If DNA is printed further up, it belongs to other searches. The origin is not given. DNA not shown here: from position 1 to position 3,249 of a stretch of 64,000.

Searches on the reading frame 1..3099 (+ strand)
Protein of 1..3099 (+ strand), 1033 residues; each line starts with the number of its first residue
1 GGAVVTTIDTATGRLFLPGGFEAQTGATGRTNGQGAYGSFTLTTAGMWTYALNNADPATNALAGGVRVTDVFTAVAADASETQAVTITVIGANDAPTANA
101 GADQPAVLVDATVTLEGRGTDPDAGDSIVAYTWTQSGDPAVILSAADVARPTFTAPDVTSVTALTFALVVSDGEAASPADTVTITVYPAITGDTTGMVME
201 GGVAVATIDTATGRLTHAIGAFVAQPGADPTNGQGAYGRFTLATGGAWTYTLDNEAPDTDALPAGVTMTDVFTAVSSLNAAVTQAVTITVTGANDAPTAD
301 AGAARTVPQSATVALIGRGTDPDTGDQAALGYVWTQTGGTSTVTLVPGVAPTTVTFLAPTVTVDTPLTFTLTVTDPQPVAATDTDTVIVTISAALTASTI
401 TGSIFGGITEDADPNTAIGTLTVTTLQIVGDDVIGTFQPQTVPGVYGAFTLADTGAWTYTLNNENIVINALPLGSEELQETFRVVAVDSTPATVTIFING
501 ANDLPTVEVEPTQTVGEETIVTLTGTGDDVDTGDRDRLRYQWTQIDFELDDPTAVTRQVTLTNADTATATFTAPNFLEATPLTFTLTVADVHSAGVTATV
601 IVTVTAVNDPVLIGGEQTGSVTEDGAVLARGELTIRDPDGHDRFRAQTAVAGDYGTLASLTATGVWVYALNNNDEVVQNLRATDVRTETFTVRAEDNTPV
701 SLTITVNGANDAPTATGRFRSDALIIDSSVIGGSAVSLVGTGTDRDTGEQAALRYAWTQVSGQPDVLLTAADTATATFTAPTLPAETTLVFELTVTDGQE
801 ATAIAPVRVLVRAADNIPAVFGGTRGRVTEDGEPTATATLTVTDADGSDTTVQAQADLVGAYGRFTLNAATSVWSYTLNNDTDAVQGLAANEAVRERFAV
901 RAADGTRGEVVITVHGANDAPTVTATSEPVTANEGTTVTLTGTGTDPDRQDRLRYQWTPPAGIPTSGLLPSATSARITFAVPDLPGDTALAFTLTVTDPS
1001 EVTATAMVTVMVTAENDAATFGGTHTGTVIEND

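Call 40: search_protein_families(library=pfam, proteins=[window:1-3099:+], max_evalue=0.001)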
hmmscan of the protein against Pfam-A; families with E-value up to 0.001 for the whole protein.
window:1-3099:+ (1033 aa): 4 families
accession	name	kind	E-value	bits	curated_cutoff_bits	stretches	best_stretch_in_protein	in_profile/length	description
PF22352.2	K319L-like_PKD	-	4.1e-56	187.4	27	5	733-811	11-84/84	K319L-like, PKD domain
PF17803.7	Cadherin_4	-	7.8e-28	97.2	25.1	4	598-668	1-71/71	Bacterial cadherin-like domain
PF17963.7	Big_9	-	4.8e-23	82.3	23.6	1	918-1010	1-88/89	Bacterial Ig domain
PF02010.21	REJ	-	9.2e-09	34.8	25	0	261-609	49-417/452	REJ domain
